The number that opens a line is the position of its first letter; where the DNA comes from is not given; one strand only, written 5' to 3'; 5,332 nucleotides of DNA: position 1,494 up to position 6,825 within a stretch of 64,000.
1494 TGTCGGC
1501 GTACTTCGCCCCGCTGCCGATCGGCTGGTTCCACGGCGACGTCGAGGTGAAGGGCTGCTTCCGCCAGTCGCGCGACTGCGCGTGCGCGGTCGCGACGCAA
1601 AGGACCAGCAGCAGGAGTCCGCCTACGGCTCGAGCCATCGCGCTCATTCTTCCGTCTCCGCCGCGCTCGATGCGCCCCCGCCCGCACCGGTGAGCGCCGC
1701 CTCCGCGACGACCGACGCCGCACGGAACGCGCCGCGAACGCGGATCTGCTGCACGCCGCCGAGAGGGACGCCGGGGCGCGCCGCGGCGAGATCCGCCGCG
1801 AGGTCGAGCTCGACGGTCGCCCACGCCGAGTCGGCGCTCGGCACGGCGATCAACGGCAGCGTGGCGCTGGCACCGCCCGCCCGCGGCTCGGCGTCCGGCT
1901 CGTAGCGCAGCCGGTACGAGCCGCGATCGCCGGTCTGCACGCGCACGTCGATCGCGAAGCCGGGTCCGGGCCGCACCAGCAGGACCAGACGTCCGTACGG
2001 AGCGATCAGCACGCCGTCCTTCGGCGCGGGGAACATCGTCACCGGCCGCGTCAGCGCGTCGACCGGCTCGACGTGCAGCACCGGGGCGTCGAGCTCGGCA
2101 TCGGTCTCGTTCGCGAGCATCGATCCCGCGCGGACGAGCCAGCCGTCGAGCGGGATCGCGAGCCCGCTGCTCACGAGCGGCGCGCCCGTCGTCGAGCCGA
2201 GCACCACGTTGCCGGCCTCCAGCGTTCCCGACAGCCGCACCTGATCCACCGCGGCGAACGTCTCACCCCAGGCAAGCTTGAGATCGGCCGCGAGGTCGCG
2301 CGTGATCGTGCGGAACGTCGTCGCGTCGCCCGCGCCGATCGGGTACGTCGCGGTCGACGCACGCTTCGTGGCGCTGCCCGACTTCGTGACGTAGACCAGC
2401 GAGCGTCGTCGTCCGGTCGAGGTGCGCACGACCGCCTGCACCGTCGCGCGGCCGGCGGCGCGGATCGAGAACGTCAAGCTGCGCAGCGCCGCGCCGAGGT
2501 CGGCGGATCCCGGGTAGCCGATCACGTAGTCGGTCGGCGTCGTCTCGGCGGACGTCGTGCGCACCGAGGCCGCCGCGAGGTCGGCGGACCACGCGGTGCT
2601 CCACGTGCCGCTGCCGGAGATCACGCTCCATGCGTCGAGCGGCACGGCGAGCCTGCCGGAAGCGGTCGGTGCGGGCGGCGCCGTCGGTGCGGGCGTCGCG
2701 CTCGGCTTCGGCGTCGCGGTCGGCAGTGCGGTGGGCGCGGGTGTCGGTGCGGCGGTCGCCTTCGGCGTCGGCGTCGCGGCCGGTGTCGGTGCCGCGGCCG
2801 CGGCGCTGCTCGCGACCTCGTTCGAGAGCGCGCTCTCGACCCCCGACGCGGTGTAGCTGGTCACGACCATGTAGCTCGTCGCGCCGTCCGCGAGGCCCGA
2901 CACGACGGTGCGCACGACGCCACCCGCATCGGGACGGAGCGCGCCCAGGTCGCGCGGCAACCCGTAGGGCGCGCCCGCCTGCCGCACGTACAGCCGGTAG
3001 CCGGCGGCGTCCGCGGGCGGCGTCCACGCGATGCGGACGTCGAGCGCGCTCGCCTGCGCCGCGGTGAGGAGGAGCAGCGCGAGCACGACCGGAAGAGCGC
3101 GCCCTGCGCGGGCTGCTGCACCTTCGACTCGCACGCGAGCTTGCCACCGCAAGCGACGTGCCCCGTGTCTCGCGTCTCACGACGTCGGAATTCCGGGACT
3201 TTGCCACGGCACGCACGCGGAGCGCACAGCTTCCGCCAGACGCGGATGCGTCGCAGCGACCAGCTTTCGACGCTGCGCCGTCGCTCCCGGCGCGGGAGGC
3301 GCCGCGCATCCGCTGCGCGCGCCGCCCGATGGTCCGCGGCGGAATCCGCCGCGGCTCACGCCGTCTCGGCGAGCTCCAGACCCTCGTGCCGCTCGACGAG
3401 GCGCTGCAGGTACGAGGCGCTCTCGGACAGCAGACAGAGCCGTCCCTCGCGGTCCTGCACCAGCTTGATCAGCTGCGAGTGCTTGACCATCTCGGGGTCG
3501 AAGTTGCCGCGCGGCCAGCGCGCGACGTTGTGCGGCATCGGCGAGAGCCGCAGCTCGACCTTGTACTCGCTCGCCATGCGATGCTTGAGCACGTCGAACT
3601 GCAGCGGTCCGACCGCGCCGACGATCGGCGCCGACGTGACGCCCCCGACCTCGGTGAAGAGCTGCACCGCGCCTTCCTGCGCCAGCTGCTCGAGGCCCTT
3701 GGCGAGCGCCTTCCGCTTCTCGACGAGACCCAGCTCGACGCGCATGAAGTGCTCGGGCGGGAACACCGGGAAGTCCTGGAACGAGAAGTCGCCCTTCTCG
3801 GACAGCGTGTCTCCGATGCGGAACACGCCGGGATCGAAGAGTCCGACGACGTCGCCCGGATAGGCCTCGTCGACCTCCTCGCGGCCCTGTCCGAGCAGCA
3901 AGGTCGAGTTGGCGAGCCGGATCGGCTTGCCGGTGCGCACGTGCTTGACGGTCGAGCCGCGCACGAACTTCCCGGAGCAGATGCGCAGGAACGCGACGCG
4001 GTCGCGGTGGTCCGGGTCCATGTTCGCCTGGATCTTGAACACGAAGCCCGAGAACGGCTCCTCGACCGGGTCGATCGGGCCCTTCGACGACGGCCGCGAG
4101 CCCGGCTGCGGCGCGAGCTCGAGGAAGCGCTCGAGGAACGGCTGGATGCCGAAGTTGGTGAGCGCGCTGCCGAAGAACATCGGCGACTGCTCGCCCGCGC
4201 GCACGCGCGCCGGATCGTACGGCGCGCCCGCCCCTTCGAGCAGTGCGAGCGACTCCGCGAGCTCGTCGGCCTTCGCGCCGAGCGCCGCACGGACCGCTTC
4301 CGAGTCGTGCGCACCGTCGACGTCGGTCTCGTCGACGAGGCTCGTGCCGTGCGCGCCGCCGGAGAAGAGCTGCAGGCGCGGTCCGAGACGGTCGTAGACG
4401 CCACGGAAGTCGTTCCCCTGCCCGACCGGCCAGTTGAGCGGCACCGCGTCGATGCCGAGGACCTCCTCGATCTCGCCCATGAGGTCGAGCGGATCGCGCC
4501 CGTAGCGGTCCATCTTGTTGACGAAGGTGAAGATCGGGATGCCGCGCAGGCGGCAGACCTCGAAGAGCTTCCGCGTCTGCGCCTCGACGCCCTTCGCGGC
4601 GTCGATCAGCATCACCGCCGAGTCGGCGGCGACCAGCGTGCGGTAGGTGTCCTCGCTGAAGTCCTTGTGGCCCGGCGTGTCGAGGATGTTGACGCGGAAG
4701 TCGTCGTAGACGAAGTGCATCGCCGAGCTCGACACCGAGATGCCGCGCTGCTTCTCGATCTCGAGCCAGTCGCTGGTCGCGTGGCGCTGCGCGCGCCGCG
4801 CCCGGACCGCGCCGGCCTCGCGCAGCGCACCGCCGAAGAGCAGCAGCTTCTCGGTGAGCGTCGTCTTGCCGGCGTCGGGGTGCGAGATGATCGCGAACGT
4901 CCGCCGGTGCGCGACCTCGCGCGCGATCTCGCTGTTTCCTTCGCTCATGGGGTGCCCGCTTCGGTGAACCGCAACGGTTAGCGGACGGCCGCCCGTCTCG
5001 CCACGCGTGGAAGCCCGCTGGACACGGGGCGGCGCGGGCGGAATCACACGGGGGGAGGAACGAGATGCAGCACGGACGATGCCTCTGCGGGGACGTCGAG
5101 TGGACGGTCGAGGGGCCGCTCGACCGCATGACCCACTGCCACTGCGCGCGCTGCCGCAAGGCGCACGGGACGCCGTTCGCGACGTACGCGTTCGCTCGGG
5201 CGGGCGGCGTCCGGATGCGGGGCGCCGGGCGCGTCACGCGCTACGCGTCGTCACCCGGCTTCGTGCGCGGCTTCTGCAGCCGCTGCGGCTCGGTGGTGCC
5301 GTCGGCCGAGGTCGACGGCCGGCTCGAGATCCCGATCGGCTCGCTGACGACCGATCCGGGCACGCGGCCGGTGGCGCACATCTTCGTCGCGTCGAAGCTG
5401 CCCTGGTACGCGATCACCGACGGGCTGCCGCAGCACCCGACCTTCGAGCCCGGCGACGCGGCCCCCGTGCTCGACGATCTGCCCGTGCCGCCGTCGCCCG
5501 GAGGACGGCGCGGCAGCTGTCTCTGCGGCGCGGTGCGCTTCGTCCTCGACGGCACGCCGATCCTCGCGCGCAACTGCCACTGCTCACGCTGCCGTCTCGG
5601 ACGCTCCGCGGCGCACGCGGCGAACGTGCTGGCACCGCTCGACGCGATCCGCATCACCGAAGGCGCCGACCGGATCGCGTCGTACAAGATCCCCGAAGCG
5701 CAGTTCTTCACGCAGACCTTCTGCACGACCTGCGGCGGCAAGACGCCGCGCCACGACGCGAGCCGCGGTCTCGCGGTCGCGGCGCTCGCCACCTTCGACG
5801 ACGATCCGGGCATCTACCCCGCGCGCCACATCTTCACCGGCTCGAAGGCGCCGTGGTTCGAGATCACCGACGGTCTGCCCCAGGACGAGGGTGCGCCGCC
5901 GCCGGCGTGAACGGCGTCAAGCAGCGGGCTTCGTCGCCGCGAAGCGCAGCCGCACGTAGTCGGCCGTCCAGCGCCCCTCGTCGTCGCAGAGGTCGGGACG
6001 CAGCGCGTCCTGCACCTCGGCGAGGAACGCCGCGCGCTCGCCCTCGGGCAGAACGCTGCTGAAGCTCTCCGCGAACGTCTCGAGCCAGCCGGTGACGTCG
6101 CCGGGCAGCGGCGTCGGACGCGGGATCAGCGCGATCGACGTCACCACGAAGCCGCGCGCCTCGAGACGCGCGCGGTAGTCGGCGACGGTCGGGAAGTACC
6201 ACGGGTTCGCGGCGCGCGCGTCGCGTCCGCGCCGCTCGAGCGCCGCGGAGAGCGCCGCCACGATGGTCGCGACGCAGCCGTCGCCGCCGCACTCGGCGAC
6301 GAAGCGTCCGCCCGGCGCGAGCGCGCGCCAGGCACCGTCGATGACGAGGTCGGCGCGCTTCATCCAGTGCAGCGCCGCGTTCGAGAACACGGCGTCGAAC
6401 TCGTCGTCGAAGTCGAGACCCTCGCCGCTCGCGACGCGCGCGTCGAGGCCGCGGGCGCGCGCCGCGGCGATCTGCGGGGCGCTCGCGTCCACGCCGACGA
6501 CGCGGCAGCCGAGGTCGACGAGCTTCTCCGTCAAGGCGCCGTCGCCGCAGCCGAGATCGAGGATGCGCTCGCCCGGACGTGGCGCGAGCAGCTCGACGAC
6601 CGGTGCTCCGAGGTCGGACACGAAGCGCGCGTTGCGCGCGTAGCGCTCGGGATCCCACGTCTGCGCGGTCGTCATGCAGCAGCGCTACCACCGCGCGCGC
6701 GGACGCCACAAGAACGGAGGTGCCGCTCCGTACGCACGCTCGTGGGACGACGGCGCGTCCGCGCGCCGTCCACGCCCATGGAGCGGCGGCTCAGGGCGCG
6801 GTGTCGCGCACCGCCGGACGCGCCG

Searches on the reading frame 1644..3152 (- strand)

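Call 76: search_protein_families(library=pfam, proteins=[window:1644-3152:-], max_evalue=0.0001)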
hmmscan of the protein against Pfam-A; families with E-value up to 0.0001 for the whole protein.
window:1644-3152:- (502 aa): 1 family
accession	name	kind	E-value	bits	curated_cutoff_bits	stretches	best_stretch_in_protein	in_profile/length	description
PF21174.3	Glce_b_sandwich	-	1.7e-05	25.4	27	1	226-295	29-97/123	D-glucuronyl C5-epimerase, beta-sandwich domain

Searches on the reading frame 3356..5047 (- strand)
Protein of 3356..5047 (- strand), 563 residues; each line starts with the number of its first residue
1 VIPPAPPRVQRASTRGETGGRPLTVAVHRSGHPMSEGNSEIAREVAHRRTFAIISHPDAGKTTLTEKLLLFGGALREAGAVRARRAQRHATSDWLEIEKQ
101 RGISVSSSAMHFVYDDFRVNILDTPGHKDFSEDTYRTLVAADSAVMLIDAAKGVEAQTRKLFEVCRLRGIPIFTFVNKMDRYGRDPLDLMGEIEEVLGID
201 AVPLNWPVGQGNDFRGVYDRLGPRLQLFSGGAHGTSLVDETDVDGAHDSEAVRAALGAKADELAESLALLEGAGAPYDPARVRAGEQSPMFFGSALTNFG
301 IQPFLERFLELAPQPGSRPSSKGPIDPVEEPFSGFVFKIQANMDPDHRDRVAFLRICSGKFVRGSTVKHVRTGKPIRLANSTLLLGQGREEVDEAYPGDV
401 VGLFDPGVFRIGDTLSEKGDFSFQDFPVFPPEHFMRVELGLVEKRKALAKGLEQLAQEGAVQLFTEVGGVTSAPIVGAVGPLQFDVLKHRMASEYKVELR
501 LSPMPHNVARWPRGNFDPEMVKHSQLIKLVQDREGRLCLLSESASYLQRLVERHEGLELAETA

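Call 76: search_protein_families(library=pfam, proteins=[window:3356-5047:-], max_evalue=0.0001)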
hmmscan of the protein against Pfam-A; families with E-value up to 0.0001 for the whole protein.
window:3356-5047:- (563 aa): 5 families
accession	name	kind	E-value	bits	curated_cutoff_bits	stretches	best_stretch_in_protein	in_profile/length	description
PF00009.33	GTP_EFTU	-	5.5e-50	170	26.5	1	48-313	3-187/188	Elongation factor Tu GTP binding domain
PF16658.11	RF3_C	-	1.8e-35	122.1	40.1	1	423-548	1-129/132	Class II release factor RF3, C-terminal domain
PF22042.2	EF-G_D2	-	3.1e-25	88.5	27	1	331-417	1-83/84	Elongation factor G domain 2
PF03144.31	GTP_EFTU_D2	-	1.8e-06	28.7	30.3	1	350-415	2-72/73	Elongation factor Tu domain 2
PF01926.29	MMR_HSR1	-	1.3e-05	25.7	21.9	1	51-178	2-113/113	50S ribosome-binding GTPase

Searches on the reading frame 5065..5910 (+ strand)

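Call 76: search_protein_families(library=pfam, proteins=[window:5065-5910:+], max_evalue=0.0001)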
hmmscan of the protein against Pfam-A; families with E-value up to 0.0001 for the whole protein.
window:5065-5910:+ (281 aa): 1 family
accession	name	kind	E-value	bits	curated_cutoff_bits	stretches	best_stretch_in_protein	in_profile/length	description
PF04828.22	GFA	-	2e-43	147.6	24.3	2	149-259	3-114/115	Glutathione-dependent formaldehyde-activating enzyme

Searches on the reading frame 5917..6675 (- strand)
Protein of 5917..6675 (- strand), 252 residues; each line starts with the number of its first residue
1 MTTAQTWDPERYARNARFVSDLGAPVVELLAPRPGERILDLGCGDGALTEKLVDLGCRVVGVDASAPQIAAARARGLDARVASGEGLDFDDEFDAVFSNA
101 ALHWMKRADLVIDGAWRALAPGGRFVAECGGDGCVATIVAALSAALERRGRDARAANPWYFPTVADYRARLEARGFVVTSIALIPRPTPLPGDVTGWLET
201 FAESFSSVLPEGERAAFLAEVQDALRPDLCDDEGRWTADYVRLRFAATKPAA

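Call 76: search_protein_families(library=pfam, proteins=[window:5917-6675:-], max_evalue=0.0001)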
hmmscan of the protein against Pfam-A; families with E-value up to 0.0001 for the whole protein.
window:5917-6675:- (252 aa): 8 families
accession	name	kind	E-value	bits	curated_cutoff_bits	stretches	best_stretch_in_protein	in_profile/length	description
PF08241.18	Methyltransf_11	-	7.3e-20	71.9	21.2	1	39-126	1-94/95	Methyltransferase domain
PF13649.12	Methyltransf_25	-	2.4e-18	67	27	1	38-123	1-97/97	Methyltransferase domain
PF08242.18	Methyltransf_12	-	2.1e-15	57.7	30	1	39-125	1-98/98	Methyltransferase domain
PF13489.12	Methyltransf_23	-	3.4e-13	50.1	27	1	25-180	12-163/164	Methyltransferase domain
PF13847.12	Methyltransf_31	-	9.5e-13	48.5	27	1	34-128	3-110/145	Methyltransferase domain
PF07021.18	MetW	-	1.9e-07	31.4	21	1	33-116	12-99/193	Methionine biosynthesis protein MetW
PF02353.26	CMAS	-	2.2e-05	24.4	27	1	29-105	57-140/273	Mycolic acid cyclopropane synthetase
PF05175.20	MTS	-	9.8e-05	22.5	23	0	27-125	24-136/170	Methyltransferase small domain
